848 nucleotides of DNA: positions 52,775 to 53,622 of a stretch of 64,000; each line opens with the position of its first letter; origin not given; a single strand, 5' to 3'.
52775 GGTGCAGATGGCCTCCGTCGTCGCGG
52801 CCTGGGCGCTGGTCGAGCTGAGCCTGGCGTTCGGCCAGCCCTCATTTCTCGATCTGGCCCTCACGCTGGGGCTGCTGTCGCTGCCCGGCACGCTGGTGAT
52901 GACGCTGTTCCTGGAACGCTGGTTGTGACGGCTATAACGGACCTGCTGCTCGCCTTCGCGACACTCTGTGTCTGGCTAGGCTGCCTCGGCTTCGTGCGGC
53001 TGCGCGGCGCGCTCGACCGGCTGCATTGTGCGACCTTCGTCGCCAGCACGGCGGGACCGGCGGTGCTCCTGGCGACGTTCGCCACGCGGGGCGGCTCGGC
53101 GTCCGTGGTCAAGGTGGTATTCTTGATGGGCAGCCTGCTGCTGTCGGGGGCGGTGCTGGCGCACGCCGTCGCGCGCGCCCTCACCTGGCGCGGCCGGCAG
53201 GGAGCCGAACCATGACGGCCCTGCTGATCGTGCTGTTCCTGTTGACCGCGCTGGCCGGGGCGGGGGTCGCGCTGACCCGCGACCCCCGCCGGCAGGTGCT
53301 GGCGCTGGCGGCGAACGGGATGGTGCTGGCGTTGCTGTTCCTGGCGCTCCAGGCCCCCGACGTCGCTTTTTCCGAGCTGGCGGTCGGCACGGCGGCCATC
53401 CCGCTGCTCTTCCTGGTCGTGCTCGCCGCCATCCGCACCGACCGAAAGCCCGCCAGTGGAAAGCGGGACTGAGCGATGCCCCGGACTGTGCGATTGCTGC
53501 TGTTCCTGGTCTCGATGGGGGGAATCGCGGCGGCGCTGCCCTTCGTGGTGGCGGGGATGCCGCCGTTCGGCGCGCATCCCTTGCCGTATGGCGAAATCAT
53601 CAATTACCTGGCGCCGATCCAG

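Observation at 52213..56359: Stand-alone Mbh-type Mrp module (E-F-G-DUF4040-B-C-D) with a single pump subunit and no MrpA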

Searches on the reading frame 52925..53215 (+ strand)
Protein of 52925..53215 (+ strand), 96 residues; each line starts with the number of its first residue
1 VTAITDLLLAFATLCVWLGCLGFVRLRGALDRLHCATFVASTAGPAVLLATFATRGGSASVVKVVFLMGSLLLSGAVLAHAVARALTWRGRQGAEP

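Call 5: search_protein_families(library=pfam, proteins=[window:52925-53215:+], max_evalue=0.01)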
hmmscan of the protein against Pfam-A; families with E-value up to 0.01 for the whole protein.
window:52925-53215:+ (96 aa): 1 family
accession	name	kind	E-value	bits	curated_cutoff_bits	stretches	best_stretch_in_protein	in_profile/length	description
PF03334.19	PhaG_MnhG_YufB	-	9.8e-09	35.8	23.4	1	8-85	1-78/80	Na+/H+ antiporter subunit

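Call 6: search_protein_families(library=ncbifam, proteins=[window:52925-53215:+], max_evalue=0.01)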
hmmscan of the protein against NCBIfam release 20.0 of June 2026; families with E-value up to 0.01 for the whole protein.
window:52925-53215:+ (96 aa): 7 families
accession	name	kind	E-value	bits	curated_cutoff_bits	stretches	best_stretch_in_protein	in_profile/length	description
TIGR01300.1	CPA3_mnhG_phaG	equivalog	1.8e-07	31.4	63.1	1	8-91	2-87/97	monovalent cation/H(+) antiporter subunit G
NF009314.0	PRK12674.1-2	subfamily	6.4e-06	25.8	102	1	2-90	5-93/116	Na+/H+ antiporter subunit G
NF009320.0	PRK12675.1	equivalog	2.1e-05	25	128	1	4-86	2-85/104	putative monovalent cation/H+ antiporter subunit G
NF009311.0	PRK12670.1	equivalog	0.00012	21.8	116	1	5-87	6-88/99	putative monovalent cation/H+ antiporter subunit G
NF009316.0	PRK12674.1-5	equivalog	0.00022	21.1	122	1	6-87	10-93/121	Na+/H+ antiporter subunit G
NF009317.0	PRK12674.2-1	equivalog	0.0017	18.6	107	1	5-85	7-87/105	Na+/H+ antiporter subunit G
NF009313.0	PRK12674.1-1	equivalog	0.0062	16.4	151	1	4-51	8-55/140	Na+/H+ antiporter subunit G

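Call 55: search_solved_structures(query=A6, max_evalue=1, show_alignments=4)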
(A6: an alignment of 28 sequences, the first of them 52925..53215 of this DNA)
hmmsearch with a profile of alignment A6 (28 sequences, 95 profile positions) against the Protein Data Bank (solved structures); distinct sequences matched with E-value up to 1: 9.
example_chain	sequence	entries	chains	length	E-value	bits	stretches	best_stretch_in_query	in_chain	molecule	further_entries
6z16_G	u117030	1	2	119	5.2e-12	48.8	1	2-93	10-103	Multisubunit Na+/H+ antiporter, G subunit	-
6u8y_C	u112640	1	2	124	2.7e-11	46.5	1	5-87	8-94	Monovalent cation/H+ antiporter subunit G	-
6cfw_C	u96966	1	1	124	3.9e-09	39.6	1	4-87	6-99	Monovalent cation/H+ antiporter subunit G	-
7qru_G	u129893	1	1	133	2.3e-08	37.1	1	3-87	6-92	Na+/H+ antiporter subunit G1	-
7d3u_G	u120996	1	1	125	0.0019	21.3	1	4-89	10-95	Monovalent Na+/H+ antiporter subunit G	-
9h10_A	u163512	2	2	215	0.58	13.4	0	28-90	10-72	[(sulfaNHC)Au].TRP_18 | Tandem-repeat protein (TRP)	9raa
8s6p_A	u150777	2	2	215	0.63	13.2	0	28-90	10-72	TRP_18 F116W (R0) | TRP_18 F116W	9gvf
9raq_A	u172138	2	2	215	0.76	13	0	28-90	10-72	TRP_F43W/E39L | [(sulfaNHC)Au].TRP_F43W/E39L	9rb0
9rar_A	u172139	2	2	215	0.9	12.7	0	63-91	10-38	TRP_F43W | [(sulfaNHC)Au].TRP_F43W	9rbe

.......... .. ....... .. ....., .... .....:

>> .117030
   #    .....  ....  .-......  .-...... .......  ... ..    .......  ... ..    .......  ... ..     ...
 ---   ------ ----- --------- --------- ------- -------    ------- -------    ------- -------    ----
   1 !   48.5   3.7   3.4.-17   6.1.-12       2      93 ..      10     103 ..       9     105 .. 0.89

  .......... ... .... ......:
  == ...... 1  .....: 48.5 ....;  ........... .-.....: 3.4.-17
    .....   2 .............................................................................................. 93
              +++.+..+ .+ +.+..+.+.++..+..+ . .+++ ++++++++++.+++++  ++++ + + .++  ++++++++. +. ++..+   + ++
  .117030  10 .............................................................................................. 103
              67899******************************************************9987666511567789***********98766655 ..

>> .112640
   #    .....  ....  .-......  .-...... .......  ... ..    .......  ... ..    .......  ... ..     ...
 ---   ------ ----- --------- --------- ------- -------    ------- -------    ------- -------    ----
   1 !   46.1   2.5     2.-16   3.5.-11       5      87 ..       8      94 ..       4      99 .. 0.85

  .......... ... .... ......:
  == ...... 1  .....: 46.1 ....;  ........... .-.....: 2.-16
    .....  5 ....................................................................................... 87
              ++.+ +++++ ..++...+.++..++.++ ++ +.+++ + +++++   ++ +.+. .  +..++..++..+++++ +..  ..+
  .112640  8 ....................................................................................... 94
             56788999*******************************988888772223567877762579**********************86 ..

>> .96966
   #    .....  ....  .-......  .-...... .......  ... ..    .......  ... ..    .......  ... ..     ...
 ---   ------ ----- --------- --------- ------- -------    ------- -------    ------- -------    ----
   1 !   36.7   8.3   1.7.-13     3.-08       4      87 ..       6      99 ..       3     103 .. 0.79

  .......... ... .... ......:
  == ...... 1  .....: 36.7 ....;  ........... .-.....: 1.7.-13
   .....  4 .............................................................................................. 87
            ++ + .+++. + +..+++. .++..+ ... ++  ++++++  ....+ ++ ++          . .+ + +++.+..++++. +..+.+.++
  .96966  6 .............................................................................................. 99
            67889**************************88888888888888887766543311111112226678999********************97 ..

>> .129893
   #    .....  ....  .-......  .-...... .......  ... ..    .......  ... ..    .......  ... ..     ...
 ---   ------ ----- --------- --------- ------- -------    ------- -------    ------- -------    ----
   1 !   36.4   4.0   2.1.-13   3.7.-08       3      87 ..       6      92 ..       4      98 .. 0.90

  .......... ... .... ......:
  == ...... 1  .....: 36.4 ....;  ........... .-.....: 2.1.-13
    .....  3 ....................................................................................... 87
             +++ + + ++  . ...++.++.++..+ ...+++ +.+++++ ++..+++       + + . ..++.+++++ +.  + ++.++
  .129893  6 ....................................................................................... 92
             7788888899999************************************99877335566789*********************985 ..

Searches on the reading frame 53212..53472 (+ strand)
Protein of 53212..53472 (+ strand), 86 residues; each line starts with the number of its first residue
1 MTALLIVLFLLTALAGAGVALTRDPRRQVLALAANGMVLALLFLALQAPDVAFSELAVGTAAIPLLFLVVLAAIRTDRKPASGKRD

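Call 5: search_protein_families(library=pfam, proteins=[window:53212-53472:+], max_evalue=0.01)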
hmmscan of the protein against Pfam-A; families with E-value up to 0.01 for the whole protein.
window:53212-53472:+ (86 aa): 2 families
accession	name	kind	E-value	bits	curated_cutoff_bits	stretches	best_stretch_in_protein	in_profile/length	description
PF13244.11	MbhD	-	3.3e-12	46.8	27.2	1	11-74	2-65/67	MBH, subunit D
PF00499.25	Oxidored_q3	-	1.9e-06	28.1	33.2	1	16-77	2-63/146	NADH-ubiquinone/plastoquinone oxidoreductase chain 6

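Call 6: search_protein_families(library=ncbifam, proteins=[window:53212-53472:+], max_evalue=0.01)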
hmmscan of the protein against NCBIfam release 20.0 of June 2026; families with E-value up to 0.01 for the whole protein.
window:53212-53472:+ (86 aa): 14 families
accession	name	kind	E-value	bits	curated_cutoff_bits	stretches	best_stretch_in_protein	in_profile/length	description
NF009159.0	PRK12504.1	equivalog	2.1e-10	40.8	141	1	2-78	4-80/178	DUF4040 domain-containing protein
NF004923.0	PRK06280.1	equivalog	4.8e-08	33.2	80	1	5-79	5-77/79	hypothetical protein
NF006242.0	PRK08378.1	subfamily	2.2e-07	31.3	98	1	6-78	12-79/85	hypothetical protein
NF009161.0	PRK12507.1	equivalog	4.1e-07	29.5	272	1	5-79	13-85/336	putative monovalent cation/H+ antiporter subunit B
NF009287.0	PRK12647.1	equivalog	1.4e-06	27.1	937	1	7-73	603-669/773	putative monovalent cation/H+ antiporter subunit A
NF009289.0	PRK12649.1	equivalog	1.5e-06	26.9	1117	1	6-75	622-690/789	putative monovalent cation/H+ antiporter subunit A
NF009286.0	PRK12646.1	equivalog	3.8e-05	22.4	1063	1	2-74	627-698/800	DUF4040 family protein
NF009285.0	PRK12645.1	equivalog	7.8e-05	21.1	1028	1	6-70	632-696/804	Na+/H+ antiporter subunit A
NF005165.0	PRK06638.1-5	equivalog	0.0001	21.4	192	1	7-74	25-92/282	NADH-quinone oxidoreductase subunit J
TIGR00940.1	2a6301s01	subfamily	0.0001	20.8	920.45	1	4-70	626-689/793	monovalent cation:proton antiporter subunit A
NF004172.0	PRK05640.1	equivalog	0.00018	21.7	156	1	8-67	9-65/152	putative monovalent cation/H+ antiporter subunit B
NF009288.0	PRK12648.1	equivalog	0.00024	19.3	1104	1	6-70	610-675/954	monovalent cation/H+ antiporter subunit A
NF047321.1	SCO7613_CTERM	domain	0.00046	19.9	45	1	7-76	3-71/188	SCO7613 C-terminal domain-containing membrane protein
NF009290.0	PRK12650.1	equivalog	0.0011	17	980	1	7-71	607-671/966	DUF4040 family protein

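Call 76: search_solved_structures(query=window:53212-53472:+, max_evalue=0.01, show_alignments=2)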
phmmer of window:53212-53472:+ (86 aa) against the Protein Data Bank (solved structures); distinct sequences matched with E-value up to 0.01: 2.
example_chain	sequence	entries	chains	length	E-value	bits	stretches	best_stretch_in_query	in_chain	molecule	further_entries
6cfw_D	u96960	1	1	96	1.9e-06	31.3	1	13-78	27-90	MBH subunit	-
6u8y_D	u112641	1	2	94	1.2e-05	28.9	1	6-71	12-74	DUF4040 domain-containing protein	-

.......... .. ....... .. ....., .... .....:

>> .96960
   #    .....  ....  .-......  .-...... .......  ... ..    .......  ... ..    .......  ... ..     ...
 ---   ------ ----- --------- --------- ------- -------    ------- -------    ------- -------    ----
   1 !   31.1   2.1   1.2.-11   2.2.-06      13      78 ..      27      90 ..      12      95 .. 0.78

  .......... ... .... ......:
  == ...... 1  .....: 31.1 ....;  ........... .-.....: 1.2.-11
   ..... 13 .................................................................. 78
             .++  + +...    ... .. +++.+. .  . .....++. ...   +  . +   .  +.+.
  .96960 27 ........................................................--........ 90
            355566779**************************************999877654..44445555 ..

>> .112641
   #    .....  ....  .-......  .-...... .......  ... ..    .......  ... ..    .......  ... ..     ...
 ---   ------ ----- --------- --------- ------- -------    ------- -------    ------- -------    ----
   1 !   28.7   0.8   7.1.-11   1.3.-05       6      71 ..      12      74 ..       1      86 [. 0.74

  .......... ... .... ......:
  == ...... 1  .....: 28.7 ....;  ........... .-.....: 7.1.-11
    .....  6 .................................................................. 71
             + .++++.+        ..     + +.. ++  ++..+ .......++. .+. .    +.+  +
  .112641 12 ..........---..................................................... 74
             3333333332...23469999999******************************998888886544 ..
